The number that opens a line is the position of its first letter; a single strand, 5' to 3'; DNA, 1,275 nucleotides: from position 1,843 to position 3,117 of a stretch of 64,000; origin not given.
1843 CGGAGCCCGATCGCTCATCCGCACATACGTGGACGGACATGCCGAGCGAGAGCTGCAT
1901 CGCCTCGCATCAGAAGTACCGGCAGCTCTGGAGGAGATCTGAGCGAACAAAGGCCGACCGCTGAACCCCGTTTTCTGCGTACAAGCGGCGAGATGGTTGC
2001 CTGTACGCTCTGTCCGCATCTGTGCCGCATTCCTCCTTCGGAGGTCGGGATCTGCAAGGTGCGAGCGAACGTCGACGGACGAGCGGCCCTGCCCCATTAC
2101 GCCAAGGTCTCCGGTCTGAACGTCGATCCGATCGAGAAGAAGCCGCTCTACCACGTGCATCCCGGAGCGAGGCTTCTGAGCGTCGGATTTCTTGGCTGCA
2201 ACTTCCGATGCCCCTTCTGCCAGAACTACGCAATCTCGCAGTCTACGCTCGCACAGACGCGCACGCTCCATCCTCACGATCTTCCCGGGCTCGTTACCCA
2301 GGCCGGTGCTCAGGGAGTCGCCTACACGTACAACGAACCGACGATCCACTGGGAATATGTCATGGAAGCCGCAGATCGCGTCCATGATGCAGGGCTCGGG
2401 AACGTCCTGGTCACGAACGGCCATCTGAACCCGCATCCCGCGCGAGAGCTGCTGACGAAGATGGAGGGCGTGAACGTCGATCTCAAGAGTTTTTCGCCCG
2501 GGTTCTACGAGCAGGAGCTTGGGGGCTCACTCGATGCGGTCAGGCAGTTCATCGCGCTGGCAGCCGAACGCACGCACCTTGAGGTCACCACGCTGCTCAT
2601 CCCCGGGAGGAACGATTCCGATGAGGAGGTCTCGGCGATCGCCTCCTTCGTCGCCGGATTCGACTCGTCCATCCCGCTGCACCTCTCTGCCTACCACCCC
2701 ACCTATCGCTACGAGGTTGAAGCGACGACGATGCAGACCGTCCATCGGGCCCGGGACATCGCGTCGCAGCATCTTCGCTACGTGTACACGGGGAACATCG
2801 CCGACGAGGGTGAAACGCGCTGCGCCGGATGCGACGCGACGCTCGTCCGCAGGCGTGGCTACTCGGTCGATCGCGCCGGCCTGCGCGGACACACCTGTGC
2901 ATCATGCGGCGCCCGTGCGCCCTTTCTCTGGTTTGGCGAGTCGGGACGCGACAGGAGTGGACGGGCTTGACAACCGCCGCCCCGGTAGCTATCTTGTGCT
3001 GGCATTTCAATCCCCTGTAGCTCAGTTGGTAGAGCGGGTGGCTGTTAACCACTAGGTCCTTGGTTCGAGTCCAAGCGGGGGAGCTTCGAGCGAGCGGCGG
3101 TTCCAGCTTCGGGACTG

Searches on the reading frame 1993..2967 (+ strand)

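Call 68: search_protein_families(library=pfam, proteins=[window:1993-2967:+], max_evalue=0.00001)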
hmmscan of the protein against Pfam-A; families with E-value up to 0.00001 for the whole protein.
window:1993-2967:+ (325 aa): 1 family
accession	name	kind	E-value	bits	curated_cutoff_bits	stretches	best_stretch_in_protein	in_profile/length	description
PF04055.27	Radical_SAM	-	6e-15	56.2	29.5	1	68-212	6-161/166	Radical SAM superfamily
